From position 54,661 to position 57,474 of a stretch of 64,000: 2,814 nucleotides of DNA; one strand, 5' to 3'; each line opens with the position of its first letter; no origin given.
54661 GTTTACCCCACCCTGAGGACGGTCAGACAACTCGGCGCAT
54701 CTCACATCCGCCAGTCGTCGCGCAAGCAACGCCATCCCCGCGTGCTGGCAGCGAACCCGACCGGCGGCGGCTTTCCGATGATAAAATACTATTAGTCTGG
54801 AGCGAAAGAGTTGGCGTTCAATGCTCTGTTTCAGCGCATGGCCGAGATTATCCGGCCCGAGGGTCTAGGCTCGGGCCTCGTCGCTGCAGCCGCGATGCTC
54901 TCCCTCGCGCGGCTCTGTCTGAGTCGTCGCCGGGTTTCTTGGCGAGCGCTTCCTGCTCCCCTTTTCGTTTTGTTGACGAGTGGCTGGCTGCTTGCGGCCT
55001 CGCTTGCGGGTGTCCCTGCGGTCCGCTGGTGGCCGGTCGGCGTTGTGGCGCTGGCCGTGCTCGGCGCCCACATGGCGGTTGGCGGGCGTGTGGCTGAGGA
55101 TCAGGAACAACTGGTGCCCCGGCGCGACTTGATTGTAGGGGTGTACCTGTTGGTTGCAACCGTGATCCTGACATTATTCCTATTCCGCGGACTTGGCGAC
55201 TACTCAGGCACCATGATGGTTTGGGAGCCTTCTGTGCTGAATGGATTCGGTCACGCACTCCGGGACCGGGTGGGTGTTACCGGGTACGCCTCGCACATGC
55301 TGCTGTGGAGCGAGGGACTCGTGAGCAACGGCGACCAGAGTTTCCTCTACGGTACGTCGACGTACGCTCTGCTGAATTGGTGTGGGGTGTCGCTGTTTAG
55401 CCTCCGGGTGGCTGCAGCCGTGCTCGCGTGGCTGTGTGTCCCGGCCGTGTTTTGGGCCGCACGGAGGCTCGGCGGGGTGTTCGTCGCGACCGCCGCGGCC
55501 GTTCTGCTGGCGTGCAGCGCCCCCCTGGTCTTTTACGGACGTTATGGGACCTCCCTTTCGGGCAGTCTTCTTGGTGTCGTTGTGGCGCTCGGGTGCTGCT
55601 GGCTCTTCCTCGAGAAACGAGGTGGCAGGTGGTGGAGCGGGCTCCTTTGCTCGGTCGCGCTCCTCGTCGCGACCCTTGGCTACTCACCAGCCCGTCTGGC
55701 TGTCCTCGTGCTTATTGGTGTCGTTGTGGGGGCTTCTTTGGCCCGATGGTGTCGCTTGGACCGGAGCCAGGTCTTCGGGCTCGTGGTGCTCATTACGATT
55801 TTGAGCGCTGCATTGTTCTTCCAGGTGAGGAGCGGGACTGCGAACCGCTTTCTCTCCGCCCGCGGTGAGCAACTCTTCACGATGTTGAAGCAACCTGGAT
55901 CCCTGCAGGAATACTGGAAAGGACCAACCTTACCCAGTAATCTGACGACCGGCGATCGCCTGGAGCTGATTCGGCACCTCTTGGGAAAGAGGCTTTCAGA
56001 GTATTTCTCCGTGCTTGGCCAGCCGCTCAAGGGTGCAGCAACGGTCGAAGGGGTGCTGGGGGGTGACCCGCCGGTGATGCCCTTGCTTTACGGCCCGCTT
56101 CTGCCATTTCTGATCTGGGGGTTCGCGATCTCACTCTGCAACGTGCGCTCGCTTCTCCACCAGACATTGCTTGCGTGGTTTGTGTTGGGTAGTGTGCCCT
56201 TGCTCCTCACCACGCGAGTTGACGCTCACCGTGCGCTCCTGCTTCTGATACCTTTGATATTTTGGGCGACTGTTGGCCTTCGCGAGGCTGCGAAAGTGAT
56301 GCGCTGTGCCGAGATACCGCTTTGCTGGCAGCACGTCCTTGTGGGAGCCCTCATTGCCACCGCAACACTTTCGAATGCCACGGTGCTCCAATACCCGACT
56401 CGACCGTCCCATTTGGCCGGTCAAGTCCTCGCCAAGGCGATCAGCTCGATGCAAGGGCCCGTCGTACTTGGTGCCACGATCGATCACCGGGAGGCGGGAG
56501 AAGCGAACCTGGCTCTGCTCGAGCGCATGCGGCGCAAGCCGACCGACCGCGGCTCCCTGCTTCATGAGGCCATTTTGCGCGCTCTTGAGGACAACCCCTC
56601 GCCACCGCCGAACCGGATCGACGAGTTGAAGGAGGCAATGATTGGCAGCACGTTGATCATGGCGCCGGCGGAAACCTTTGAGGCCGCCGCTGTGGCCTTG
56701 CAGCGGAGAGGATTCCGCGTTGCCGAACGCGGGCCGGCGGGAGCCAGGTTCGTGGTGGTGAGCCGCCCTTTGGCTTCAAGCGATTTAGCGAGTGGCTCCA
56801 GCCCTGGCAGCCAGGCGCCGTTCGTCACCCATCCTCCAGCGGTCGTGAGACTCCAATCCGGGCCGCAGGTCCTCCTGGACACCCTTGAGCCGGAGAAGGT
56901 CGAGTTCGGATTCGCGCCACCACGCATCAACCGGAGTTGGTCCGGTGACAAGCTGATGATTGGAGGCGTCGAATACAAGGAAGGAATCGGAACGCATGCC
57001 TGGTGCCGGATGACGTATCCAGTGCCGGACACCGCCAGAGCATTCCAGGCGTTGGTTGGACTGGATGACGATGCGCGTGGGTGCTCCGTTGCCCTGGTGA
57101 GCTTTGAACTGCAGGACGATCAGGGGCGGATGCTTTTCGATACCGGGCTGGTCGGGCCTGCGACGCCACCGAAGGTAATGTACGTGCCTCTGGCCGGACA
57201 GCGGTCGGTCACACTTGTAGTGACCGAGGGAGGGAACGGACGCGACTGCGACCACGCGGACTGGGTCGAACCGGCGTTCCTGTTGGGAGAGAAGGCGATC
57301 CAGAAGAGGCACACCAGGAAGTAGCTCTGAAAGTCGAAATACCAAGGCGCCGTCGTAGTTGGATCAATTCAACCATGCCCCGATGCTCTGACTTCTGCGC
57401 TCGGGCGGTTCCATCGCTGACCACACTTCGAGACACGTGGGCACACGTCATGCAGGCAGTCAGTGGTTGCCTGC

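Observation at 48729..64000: Dense envelope-glycosylation locus: one GT2, four GT-C-type membrane enzymes, DUF362 and a DPPR-synthase-like UbiA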

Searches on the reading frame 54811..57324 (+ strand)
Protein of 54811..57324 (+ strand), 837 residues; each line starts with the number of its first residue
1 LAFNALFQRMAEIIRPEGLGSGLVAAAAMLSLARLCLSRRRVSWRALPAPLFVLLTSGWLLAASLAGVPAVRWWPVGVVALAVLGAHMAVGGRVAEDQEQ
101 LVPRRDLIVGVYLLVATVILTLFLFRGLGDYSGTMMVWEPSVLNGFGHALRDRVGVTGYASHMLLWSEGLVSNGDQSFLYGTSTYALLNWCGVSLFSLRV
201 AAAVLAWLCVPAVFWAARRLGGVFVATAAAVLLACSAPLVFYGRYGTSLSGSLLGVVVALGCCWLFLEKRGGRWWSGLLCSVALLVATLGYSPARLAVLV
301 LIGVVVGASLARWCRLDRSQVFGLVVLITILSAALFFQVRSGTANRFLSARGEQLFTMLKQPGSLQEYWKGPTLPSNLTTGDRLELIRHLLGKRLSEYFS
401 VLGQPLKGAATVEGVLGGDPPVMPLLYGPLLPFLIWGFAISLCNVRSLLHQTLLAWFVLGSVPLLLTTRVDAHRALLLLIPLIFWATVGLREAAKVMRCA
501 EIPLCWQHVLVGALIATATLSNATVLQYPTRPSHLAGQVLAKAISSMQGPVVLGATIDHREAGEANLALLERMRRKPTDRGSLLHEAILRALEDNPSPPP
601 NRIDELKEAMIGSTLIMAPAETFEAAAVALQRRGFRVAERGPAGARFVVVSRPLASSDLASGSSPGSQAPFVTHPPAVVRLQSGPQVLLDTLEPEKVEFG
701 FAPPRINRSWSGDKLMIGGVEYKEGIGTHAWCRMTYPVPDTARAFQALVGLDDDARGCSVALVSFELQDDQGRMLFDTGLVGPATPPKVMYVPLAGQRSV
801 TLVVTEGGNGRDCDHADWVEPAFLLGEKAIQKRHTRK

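Call 5: search_protein_families(library=pfam, proteins=[window:54811-57324:+], max_evalue=0.01)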
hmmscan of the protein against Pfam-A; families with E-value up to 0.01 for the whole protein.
window:54811-57324:+ (837 aa): 1 family
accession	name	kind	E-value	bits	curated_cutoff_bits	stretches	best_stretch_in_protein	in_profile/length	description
PF08305.17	NPCBM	-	1.1e-26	93.9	23.9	1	687-823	3-136/137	NPCBM/NEW2 domain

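Call 6: search_protein_families(library=ncbifam, proteins=[window:54811-57324:+], max_evalue=0.01)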
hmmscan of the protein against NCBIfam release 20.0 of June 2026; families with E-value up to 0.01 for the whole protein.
window:54811-57324:+ (837 aa): 0 families

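Call 27: search_protein_families(library=pfam, proteins=[window:54811-56850:+], max_evalue=10)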
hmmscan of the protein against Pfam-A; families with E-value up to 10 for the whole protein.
window:54811-56850:+ (680 aa): 1 family
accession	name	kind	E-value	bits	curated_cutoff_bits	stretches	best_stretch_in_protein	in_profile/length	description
PF13231.12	PMT_2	-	0.014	16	26.1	1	192-331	18-155/160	Dolichyl-phosphate-mannose-protein mannosyltransferase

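Call 31: find_homologous_proteins(query=window:54811-56850:+, max_evalue=0.001)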
Query window:54811-56850:+ (680 aa): 32 proteins with E <= 0.001 among 8000 candidates.
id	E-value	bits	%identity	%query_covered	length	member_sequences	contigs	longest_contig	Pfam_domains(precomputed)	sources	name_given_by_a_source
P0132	0.0e+0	1467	100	99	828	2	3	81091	PF08305.18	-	-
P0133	0.0e+0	1255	85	100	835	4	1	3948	PF08305.18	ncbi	-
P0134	4.9e-280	949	67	97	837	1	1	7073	PF08305.18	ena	-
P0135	8.6e-266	902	64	97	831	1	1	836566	PF08305.18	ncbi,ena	-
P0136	1.1e-262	892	90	66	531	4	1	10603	-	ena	-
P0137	6.9e-124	433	42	95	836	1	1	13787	PF08305.18,PF13231.13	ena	-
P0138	3.8e-123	431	41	95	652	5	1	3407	-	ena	-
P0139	2.3e-122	428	41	96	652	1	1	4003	-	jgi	jgi:4-amino-4-deoxy-L-arabinose transferase-like glycosyltransferase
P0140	1.1e-121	426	41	99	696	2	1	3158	-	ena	-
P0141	2.3e-121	425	43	90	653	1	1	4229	-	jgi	jgi:hypothetical protein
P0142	7.4e-121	423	41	90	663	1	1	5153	-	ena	-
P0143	4.1e-120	421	41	95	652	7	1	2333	-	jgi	jgi:4-amino-4-deoxy-L-arabinose transferase-like glycosyltransferase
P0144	6.6e-120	420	40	97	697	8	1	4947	-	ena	-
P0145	1.8e-117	412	41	95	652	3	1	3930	-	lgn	-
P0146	8.2e-117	410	42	91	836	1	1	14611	PF08305.18,PF13231.13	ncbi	-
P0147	1.1e-116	409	41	88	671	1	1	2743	PF13231.13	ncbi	-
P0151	2.1e-104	369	39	82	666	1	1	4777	PF13231.13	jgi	jgi:hypothetical protein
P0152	4.7e-100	354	38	77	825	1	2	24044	PF08305.18,PF13231.13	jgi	-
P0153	5.5e-100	354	39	81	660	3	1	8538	PF13231.13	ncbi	-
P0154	3.2e-99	351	35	89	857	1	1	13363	PF08305.18,PF13231.13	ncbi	ncbi:MAG: NPCBM/NEW2 domain-containing protein [Candidatus Binatia bacterium]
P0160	3.8e-77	279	35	75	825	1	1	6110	PF08305.18,PF13231.13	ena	-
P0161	2.8e-75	272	35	81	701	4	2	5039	PF13231.13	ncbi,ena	-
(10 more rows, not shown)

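Call 34: search_solved_structures(query=A3, max_evalue=10)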
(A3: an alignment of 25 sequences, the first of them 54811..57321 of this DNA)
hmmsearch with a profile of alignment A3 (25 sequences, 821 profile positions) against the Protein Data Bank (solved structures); distinct sequences matched with E-value up to 10: 7.
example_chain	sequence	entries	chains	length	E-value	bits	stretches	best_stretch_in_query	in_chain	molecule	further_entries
7js4_A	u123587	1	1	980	2.3e-29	105.2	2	678-817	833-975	F5/8 type C domain protein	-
2vmg_A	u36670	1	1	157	4.2e-16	61.3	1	676-814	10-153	FIBRONECTIN TYPE III DOMAIN PROTEIN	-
2vmh_A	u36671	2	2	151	6e-16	60.8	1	678-814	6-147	FIBRONECTIN TYPE III DOMAIN PROTEIN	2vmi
7jrm_A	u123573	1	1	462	1.2e-14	56.5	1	678-817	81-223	F5/8 type C domain protein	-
7jrl_A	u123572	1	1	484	1.3e-14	56.3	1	678-817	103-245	F5/8 type C domain protein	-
8pvs_A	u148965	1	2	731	2.2e-10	42.4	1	694-815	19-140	Alpha-1,3-galactosidase B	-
7z8z_A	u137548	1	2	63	1.8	9.6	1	344-401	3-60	Heat shock factor 2-binding protein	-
